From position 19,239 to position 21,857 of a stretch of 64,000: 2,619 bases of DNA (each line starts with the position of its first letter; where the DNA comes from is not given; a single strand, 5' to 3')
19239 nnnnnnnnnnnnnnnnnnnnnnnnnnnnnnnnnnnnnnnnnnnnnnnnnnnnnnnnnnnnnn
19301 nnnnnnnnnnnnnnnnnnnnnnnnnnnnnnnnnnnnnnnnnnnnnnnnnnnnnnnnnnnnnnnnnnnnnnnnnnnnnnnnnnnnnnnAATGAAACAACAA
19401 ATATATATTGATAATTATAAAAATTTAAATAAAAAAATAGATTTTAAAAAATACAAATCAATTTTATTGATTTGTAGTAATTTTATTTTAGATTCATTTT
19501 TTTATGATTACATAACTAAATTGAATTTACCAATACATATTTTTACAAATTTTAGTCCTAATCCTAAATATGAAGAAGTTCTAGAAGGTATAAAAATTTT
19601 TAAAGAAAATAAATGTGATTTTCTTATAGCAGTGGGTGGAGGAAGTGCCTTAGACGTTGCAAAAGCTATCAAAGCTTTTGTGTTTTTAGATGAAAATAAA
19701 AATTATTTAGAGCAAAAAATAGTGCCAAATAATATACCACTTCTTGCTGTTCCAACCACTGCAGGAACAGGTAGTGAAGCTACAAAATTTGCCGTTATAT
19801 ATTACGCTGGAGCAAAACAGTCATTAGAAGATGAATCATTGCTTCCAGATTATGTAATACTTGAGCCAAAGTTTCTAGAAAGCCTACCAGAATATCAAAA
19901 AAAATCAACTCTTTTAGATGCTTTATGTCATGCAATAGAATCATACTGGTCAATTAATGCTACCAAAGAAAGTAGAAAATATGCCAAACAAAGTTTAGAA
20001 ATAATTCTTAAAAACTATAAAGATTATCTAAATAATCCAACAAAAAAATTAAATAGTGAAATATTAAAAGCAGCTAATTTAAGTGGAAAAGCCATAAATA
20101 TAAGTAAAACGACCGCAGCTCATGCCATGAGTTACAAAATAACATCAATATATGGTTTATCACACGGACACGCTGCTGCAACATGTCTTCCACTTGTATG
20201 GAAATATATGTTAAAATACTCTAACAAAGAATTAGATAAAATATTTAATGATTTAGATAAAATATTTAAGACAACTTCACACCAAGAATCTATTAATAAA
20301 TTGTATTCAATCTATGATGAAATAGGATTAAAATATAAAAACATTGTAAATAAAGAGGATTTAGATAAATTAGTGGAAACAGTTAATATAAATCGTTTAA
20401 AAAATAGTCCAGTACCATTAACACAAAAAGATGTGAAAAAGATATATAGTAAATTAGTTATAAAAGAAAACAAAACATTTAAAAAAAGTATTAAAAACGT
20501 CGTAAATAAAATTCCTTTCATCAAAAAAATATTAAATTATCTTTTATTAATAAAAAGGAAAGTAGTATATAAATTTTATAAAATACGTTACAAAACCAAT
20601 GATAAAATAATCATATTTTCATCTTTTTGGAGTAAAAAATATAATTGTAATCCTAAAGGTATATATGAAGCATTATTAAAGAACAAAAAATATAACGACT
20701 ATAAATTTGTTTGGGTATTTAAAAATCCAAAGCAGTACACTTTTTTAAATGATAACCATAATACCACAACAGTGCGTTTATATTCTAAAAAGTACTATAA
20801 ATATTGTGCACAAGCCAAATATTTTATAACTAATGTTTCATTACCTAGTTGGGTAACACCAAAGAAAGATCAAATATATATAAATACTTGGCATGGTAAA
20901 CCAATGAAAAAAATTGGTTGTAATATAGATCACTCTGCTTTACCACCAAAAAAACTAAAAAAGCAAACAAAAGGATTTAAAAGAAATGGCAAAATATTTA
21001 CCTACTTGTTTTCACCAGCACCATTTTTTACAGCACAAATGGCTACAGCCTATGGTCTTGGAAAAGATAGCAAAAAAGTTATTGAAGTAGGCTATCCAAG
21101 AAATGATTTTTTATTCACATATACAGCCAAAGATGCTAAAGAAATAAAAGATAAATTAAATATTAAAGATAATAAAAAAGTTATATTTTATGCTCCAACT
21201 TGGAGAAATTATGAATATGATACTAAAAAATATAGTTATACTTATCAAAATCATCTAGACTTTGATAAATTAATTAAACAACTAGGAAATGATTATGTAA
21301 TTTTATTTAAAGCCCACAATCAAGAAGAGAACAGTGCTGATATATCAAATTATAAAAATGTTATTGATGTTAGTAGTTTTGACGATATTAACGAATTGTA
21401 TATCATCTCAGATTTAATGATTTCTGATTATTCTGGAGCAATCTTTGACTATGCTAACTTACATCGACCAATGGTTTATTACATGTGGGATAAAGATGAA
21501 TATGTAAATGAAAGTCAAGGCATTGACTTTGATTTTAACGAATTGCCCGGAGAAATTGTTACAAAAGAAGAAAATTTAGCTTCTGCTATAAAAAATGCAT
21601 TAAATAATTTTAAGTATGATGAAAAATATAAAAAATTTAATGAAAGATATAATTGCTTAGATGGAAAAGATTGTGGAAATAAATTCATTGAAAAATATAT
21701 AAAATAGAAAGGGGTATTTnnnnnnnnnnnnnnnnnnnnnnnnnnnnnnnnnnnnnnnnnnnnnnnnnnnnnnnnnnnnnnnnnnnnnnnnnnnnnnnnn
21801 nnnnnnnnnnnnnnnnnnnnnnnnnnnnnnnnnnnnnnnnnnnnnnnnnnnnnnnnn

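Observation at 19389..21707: Unusual Fe-alcohol-dehydrogenase::TagF-like fusion protein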

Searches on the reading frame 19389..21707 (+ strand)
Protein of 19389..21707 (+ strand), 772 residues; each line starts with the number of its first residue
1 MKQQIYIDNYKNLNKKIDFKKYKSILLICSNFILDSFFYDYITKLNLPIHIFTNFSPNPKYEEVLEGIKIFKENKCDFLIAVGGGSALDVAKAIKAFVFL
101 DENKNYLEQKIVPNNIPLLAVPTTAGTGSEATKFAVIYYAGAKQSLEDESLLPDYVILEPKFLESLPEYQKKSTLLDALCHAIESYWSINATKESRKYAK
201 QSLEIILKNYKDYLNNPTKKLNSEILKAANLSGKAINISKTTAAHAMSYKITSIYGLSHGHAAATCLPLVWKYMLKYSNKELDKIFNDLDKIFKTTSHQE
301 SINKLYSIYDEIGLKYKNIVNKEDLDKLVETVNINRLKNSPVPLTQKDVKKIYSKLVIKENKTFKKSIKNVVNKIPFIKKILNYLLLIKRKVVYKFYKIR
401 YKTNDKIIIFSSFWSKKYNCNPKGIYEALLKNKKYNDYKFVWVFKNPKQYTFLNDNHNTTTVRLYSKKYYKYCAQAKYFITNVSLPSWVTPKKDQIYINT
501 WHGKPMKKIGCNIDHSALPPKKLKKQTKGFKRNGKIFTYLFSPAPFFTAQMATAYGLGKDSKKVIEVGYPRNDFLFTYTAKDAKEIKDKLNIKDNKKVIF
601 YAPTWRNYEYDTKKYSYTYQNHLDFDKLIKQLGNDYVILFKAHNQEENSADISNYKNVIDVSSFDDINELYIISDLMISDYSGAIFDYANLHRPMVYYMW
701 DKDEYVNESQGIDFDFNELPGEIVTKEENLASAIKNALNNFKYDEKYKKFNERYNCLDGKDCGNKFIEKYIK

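Call 3: search_protein_families(library=pfam, proteins=[window:19389-21707:+], max_evalue=0.01)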
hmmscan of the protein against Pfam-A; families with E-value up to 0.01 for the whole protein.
window:19389-21707:+ (772 aa): 4 families
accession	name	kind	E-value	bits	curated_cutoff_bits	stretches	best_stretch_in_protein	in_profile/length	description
PF04464.20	Glyphos_transf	-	6.8e-92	308.7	22.1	1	397-759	5-354/367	CDP-Glycerol:Poly(glycerophosphate) glycerophosphotransferase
PF00465.25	Fe-ADH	-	8.3e-37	126.8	31.3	1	11-160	12-168/168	Iron-containing alcohol dehydrogenase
PF25137.1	ADH_Fe_C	-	7.6e-28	98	27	1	173-356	3-193/194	Fe-containing alcohol dehydrogenase family, C-terminal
PF13685.12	Fe-ADH_2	-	2.7e-07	31.1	28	1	49-94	49-93/149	Iron-containing alcohol dehydrogenase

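Call 7: find_homologous_proteins(query=window:19389-21707:+, max_evalue=1e-10)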
Query window:19389-21707:+ (772 aa): 1999 proteins with E <= 1e-10 among 8000 candidates; the best 120 are listed.
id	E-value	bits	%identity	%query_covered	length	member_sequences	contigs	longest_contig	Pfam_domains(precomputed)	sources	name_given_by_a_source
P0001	1.6e-240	819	49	100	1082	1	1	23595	PF01973.24,PF13685.13,PF25137.1,PF04464.21,PF00465.26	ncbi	-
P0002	1.5e-207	710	44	97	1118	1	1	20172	PF01973.24,PF13685.13,PF25137.1,PF04464.21,PF00465.26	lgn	-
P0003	1.4e-194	667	41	100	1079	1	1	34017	PF04991.20,PF13685.13,PF25137.1,PF04464.21,PF00465.26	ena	-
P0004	5.2e-189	648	41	100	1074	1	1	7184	PF04991.20,PF25137.1,PF04464.21,PF00465.26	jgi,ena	-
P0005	1.6e-134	468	59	46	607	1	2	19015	PF00483.30,PF13685.13,PF25137.1,PF12804.14,PF00465.26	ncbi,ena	-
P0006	6.6e-108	380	41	52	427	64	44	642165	PF04464.21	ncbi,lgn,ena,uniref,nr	ncbi:MAG: CDP-glycerol glycerophosphotransferase family protein [Clostridiales bacterium]|uniref:CDP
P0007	2.9e-107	378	47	48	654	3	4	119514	PF04991.20,PF13685.13,PF25137.1,PF00465.26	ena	-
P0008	8.0e-105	370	52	46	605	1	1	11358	PF00483.30,PF13685.13,PF25137.1,PF12804.14,PF00465.26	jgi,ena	-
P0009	3.3e-104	368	47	48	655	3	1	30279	PF04991.20,PF13685.13,PF25137.1,PF00465.26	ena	-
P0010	3.4e-104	368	46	48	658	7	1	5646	PF04991.20,PF13685.13,PF25137.1,PF00465.26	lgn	-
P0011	2.7e-103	365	46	48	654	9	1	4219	PF04991.20,PF13685.13,PF25137.1,PF00465.26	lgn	-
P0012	3.5e-101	358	48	48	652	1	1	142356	PF04991.20,PF13685.13,PF25137.1,PF00465.26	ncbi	-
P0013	9.7e-101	356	47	46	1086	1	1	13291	PF04991.20,PF13685.13,PF25137.1,PF00465.26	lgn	-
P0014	2.9e-100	355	46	48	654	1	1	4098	PF04991.20,PF13685.13,PF25137.1,PF00465.26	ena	-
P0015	5.1e-100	354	47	46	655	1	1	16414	PF04991.20,PF13685.13,PF25137.1,PF00465.26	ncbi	-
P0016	7.4e-100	353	45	48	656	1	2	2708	PF04991.20,PF13685.13,PF25137.1,PF00465.26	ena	-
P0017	1.2e-99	353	46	48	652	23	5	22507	PF04991.20,PF13685.13,PF25137.1,PF00465.26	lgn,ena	-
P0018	4.4e-99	351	47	47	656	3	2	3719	PF04991.20,PF13685.13,PF25137.1,PF00465.26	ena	-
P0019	6.2e-99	350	50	43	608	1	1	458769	PF13685.13,PF25137.1,PF12804.14,PF00465.26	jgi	-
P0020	1.6e-98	349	46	46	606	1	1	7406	PF00483.30,PF13685.13,PF25137.1,PF12804.14,PF00465.26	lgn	-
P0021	2.9e-98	348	47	43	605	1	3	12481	PF13685.13,PF25137.1,PF12804.14,PF00465.26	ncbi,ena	-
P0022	1.2e-97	346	49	44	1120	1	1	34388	PF04991.20,PF13685.13,PF25137.1,PF00465.26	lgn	-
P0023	1.4e-97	346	45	47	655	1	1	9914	PF04991.20,PF13685.13,PF25137.1,PF00465.26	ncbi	-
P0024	1.5e-97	346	45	48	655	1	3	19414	PF04991.20,PF13685.13,PF25137.1,PF00465.26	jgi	-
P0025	2.5e-97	345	44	48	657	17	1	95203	PF04991.20,PF13685.13,PF25137.1,PF00465.26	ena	-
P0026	5.0e-97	344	50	43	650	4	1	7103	PF13685.13,PF25137.1,PF12804.14,PF00465.26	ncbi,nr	ncbi:MAG: iron-containing alcohol dehydrogenase, partial [Oscillospiraceae bacterium]|nr:iron-contai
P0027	6.0e-97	344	46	47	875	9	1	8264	PF04991.20,PF13685.13,PF25137.1,PF12804.14,PF00465.26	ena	-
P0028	9.6e-97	343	44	46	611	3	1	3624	PF13685.13,PF25137.1,PF00465.26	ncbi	ncbi:MAG: iron-containing alcohol dehydrogenase, partial [Lachnospiraceae bacterium]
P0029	4.9e-96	341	45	48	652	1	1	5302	PF04991.20,PF13685.13,PF25137.1,PF00465.26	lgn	-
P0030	4.9e-96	341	46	46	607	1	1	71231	PF00483.30,PF13685.13,PF25137.1,PF12804.14,PF00465.26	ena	-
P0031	9.6e-96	340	49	43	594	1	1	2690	PF00483.30,PF13685.13,PF25137.1,PF12804.14,PF00465.26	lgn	-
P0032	1.2e-95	340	49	43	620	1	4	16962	PF00483.30,PF13685.13,PF25137.1,PF12804.14,PF00465.26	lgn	-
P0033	1.2e-95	340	44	48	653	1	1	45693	PF04991.20,PF13685.13,PF25137.1,PF00465.26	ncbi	-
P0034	1.2e-95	340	44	47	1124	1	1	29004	PF04991.20,PF13685.13,PF25137.1,PF00465.26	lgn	-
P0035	4.1e-95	338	47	43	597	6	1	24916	PF13685.13,PF25137.1,PF12804.14,PF00465.26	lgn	-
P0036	4.3e-95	338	43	48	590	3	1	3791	PF04991.20,PF13685.13,PF25137.1,PF00465.26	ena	-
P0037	1.2e-94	336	50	44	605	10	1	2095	PF00483.30,PF13685.13,PF25137.1,PF12804.14,PF00465.26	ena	-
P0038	1.3e-94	336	48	43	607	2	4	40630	PF00483.30,PF13685.13,PF25137.1,PF12804.14,PF00465.26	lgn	-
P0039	1.6e-94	336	46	43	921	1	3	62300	PF04991.20,PF13685.13,PF25137.1,PF00465.26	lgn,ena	-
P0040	1.6e-94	336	47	43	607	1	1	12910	PF00483.30,PF13685.13,PF25137.1,PF12804.14,PF00465.26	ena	-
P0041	2.2e-94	335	45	46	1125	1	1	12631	PF01973.24,PF04991.20,PF13685.13,PF25137.1,PF00465.26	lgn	-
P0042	2.3e-94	335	44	45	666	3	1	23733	PF04991.20,PF13685.13,PF25137.1,PF00465.26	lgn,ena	-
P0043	2.6e-94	335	47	46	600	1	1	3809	PF00483.30,PF13685.13,PF25137.1,PF12804.14,PF00465.26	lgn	-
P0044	2.8e-94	335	45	46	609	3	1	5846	PF00483.30,PF13685.13,PF25137.1,PF12804.14,PF00465.26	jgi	-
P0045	2.8e-94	335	47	46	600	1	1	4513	PF00483.30,PF13685.13,PF25137.1,PF12804.14,PF00465.26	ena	-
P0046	3.6e-94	335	45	46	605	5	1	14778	PF13685.13,PF25137.1,PF12804.14,PF00465.26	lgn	-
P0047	8.6e-94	333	51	41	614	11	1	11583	PF13685.13,PF25137.1,PF12804.14,PF00465.26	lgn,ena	-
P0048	1.2e-93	333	44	46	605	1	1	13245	PF00483.30,PF13685.13,PF25137.1,PF12804.14,PF00465.26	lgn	-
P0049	1.8e-93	332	45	45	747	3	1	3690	PF13685.13,PF01467.33,PF20202.5,PF25137.1,PF12804.14,PF00465.26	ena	-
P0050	2.0e-93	332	46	43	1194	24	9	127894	PF10111.15,PF13641.13,PF13685.13,PF25137.1,PF00535.33,PF12804.14,PF00465.26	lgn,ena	-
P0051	2.8e-93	332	44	47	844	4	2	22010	PF04991.20,PF13685.13,PF25137.1,PF00465.26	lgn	-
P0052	2.9e-93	332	48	45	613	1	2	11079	PF25137.1,PF12804.14,PF00465.26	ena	-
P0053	3.0e-93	332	49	42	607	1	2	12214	PF13685.13,PF25137.1,PF12804.14,PF00465.26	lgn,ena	-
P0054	4.7e-93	331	44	47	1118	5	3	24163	PF04991.20,PF13685.13,PF25137.1,PF00465.26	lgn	-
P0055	9.2e-93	330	46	45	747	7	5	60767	PF13685.13,PF01467.33,PF20202.5,PF25137.1,PF12804.14,PF00465.26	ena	-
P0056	1.4e-92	329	50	45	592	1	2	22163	PF13685.13,PF25137.1,PF12804.14,PF00465.26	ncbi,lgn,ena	-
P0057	1.9e-92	329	47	46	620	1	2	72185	PF13685.13,PF25137.1,PF12804.14,PF00465.26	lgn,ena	-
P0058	2.1e-92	329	48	44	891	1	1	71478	PF04991.20,PF13685.13,PF25137.1,PF12804.14,PF00465.26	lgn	-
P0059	2.1e-92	329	45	47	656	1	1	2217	PF04991.20,PF13685.13,PF25137.1,PF00465.26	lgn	-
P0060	2.3e-92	329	48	42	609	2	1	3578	PF00483.30,PF13685.13,PF25137.1,PF12804.14,PF00465.26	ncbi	-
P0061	2.9e-92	328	47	44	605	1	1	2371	PF13685.13,PF25137.1,PF12804.14,PF00465.26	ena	-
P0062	3.1e-92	328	46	45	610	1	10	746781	PF00483.30,PF13685.13,PF20202.5,PF25137.1,PF12804.14,PF00465.26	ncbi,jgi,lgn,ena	jgi:alcohol dehydrogenase class IV/GTP:adenosylcobinamide-phosphate guanylyltransferase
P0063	3.2e-92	328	48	46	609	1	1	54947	PF25137.1,PF12804.14,PF00465.26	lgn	-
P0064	3.3e-92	328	50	43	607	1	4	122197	PF13685.13,PF25137.1,PF12804.14,PF00465.26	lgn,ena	-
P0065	3.6e-92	328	52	40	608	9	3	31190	PF25137.1,PF12804.14,PF00465.26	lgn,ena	-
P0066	4.3e-92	328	48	43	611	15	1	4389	PF00483.30,PF13685.13,PF25137.1,PF12804.14,PF00465.26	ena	-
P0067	5.2e-92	328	47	45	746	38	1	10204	PF00483.30,PF13685.13,PF01467.33,PF25137.1,PF12804.14,PF00465.26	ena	-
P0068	5.6e-92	327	45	46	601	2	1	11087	PF13685.13,PF25137.1,PF12804.14,PF00465.26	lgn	-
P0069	5.6e-92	327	51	40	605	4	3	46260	PF25137.1,PF12804.14,PF00465.26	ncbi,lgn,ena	-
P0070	8.2e-92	327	51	40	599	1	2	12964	PF00483.30,PF13685.13,PF25137.1,PF12804.14,PF00465.26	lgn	-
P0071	8.3e-92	327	48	46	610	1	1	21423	PF13685.13,PF25137.1,PF12804.14,PF00465.26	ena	-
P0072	1.3e-91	326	49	41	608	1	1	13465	PF00483.30,PF13685.13,PF25137.1,PF12804.14,PF00465.26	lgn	-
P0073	1.4e-91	326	42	45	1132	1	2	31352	PF04991.20,PF13685.13,PF25137.1,PF00465.26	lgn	-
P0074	1.5e-91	326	45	46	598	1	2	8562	PF13685.13,PF25137.1,PF00465.26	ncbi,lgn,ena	-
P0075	1.6e-91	326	45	46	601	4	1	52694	PF00483.30,PF13685.13,PF25137.1,PF12804.14,PF00465.26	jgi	-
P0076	1.8e-91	326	48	43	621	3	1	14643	PF00483.30,PF13685.13,PF25137.1,PF12804.14,PF00465.26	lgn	-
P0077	2.8e-91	325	44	46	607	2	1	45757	PF00483.30,PF13685.13,PF25137.1,PF12804.14,PF00465.26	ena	-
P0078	5.0e-91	324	45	45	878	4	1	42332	PF04991.20,PF13685.13,PF25137.1,PF12804.14,PF00465.26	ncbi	-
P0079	6.4e-91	324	44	45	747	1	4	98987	PF13685.13,PF01467.33,PF20202.5,PF25137.1,PF12804.14,PF00465.26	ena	-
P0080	6.6e-91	324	45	45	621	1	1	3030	PF13685.13,PF25137.1,PF12804.14,PF00465.26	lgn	-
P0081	7.5e-91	324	49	41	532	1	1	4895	PF13685.13,PF25137.1,PF00465.26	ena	-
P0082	7.9e-91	324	48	44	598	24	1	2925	PF13685.13,PF25137.1,PF12804.14,PF00465.26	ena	-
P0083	1.2e-90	323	46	46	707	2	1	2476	PF00483.30,PF13685.13,PF25137.1,PF12804.14,PF00465.26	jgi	-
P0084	1.5e-90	323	48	46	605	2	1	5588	PF00483.30,PF25137.1,PF12804.14,PF00465.26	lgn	-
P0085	1.8e-90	322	49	43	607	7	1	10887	PF13685.13,PF25137.1,PF12804.14,PF00465.26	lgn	-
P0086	2.2e-90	322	46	46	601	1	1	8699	PF25137.1,PF12804.14,PF00465.26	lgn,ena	-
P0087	2.3e-90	322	48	43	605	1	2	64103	PF00483.30,PF13685.13,PF25137.1,PF12804.14,PF00465.26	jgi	-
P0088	3.1e-90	322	51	40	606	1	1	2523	PF00483.30,PF13685.13,PF25137.1,PF12804.14,PF00465.26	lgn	-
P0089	3.8e-90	321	44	46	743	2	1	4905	PF00483.30,PF13685.13,PF01467.33,PF20202.5,PF25137.1,PF12804.14,PF00465.26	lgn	-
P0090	4.8e-90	321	50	39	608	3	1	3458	PF25137.1,PF12804.14,PF00465.26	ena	-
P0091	6.0e-90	321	44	46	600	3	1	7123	PF00483.30,PF13685.13,PF25137.1,PF12804.14,PF00465.26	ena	-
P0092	9.9e-90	320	44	46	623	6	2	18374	PF13685.13,PF25137.1,PF12804.14,PF00465.26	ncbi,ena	-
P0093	1.5e-89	319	51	40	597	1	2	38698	PF00483.30,PF25137.1,PF12804.14,PF00465.26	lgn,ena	-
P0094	1.6e-89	319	50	39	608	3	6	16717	PF25137.1,PF12804.14,PF00465.26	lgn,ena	-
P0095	2.0e-89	319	42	46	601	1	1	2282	PF00483.30,PF13685.13,PF25137.1,PF12804.14,PF00465.26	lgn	-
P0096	2.3e-89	319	43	46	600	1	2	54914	PF00483.30,PF13685.13,PF25137.1,PF12804.14,PF00465.26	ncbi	-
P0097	2.6e-89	319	50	39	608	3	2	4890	PF25137.1,PF12804.14,PF00465.26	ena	-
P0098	2.9e-89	318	43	45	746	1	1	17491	PF00483.30,PF13685.13,PF01467.33,PF20202.5,PF25137.1,PF12804.14,PF00465.26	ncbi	-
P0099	2.9e-89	318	47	45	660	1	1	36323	PF04991.20,PF13685.13,PF25137.1,PF00465.26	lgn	-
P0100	4.1e-89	318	48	40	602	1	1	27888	PF13685.13,PF25137.1,PF12804.14,PF00465.26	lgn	-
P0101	4.4e-89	318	47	45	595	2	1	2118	PF13685.13,PF25137.1,PF12804.14,PF00465.26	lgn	-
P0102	4.9e-89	318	45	45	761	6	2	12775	PF13685.13,PF01467.33,PF25137.1,PF12804.14,PF00465.26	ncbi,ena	-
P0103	6.6e-89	317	49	39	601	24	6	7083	PF00483.30,PF13685.13,PF25137.1,PF12804.14,PF00465.26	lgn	-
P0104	7.3e-89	317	44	44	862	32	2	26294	PF04991.20,PF13685.13,PF25137.1,PF00465.26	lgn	-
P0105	8.4e-89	317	45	43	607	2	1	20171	PF00483.30,PF13685.13,PF25137.1,PF12804.14,PF00465.26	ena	-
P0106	1.1e-88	317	44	46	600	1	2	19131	PF13685.13,PF25137.1,PF12804.14,PF00465.26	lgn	-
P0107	3.5e-88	315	46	46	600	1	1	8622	PF00483.30,PF13685.13,PF25137.1,PF12804.14,PF00465.26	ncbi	-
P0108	3.8e-88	315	47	43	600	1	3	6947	PF00483.30,PF25137.1,PF12804.14,PF00465.26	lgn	-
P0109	4.4e-88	315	48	44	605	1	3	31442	PF00483.30,PF13685.13,PF25137.1,PF12804.14,PF00465.26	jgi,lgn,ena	-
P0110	5.1e-88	314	52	40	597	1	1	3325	PF00483.30,PF25137.1,PF12804.14,PF00465.26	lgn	-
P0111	1.1e-87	313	45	47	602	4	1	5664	PF00483.30,PF13685.13,PF25137.1,PF12804.14,PF00465.26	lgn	-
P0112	1.2e-87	313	42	46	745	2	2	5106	PF00483.30,PF13685.13,PF01467.33,PF20202.5,PF25137.1,PF12804.14,PF00465.26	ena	-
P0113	1.2e-87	313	46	43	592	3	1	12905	PF00483.30,PF13685.13,PF25137.1,PF12804.14,PF00465.26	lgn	-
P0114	1.3e-87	313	49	42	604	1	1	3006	PF00483.30,PF13685.13,PF25137.1,PF12804.14,PF00465.26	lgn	-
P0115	1.7e-87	313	43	46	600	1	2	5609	PF13685.13,PF25137.1,PF12804.14,PF00465.26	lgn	-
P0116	2.4e-87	312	45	46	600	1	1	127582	PF00483.30,PF13685.13,PF25137.1,PF12804.14,PF00465.26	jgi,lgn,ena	-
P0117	2.7e-87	312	43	45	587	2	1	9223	PF13685.13,PF25137.1,PF12804.14,PF00465.26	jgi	-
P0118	2.7e-87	312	47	46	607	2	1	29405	PF00483.30,PF13685.13,PF25137.1,PF12804.14,PF00465.26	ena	-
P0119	3.9e-87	311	48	40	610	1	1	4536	PF00483.30,PF13685.13,PF25137.1,PF12804.14,PF00465.26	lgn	-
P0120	4.5e-87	311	50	40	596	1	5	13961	PF00483.30,PF13685.13,PF25137.1,PF12804.14,PF00465.26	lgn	-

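Call 10: find_encoding_contigs(protein=P0001, flank=10000, max_places=3)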
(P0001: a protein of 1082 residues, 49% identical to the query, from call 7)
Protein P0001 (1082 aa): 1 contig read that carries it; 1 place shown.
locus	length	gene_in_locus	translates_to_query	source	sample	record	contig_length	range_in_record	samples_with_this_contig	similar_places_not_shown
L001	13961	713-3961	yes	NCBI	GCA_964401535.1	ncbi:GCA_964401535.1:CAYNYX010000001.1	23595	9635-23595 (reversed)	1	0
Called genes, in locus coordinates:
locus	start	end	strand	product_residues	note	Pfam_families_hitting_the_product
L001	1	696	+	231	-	?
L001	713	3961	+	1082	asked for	PF00465:Fe-ADH, PF13685:Fe-ADH_2 (weak), PF25137:ADH_Fe_C, PF04464:Glyphos_transf, PF01973:MptE-like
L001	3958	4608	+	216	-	PF02348:CTP_transf_3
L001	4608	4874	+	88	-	PF01757:Acyl_transf_3 (weak)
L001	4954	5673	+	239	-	PF01757:Acyl_transf_3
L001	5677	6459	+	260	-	PF00793:DAHP_synth_1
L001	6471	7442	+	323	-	PF01380:SIS, PF00571:CBS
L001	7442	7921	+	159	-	PF00702:Hydrolase (weak), PF08282:Hydrolase_3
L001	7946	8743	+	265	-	PF04991:LicD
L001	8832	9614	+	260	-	PF01061:ABC2_membrane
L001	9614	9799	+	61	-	-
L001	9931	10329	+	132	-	-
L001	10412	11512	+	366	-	PF00534:Glycos_transf_1, PF13692:Glyco_trans_1_4, PF13524:Glyco_trans_1_2 (faint)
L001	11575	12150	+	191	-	PF03779:SPW (faint), PF03729:DUF308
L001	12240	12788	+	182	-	-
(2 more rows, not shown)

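Call 11: find_encoding_contigs(protein=P0003, flank=10000, max_places=3)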
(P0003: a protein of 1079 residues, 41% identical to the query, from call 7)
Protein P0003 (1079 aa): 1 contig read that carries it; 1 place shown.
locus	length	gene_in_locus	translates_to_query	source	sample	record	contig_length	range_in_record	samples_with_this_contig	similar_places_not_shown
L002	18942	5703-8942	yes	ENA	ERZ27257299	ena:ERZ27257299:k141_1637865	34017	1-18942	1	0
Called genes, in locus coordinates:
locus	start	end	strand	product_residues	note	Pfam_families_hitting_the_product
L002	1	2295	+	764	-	?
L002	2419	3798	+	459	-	PF01467:CTP_transf_like, PF13714:PEP_mutase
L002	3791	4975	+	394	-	PF02776:TPP_enzyme_N, PF02775:TPP_enzyme_C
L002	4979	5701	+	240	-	PF00483:NTP_transferase (weak), PF12804:NTP_transf_3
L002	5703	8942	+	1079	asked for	PF00465:Fe-ADH, PF13685:Fe-ADH_2 (faint), PF25137:ADH_Fe_C, PF04464:Glyphos_transf, PF04991:LicD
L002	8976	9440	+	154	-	PF08660:Alg14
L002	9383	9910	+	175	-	PF04101:Glyco_tran_28_C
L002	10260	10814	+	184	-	PF12822:ECF_trnsprt, PF09515:Thia_YuaJ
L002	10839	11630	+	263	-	PF02361:CbiQ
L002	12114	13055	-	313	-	PF06207:DUF1002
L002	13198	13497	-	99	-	-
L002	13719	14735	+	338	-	PF01520:Amidase_3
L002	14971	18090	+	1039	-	-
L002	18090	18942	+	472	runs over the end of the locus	PF02789:Peptidase_M17_N, PF00883:Peptidase_M17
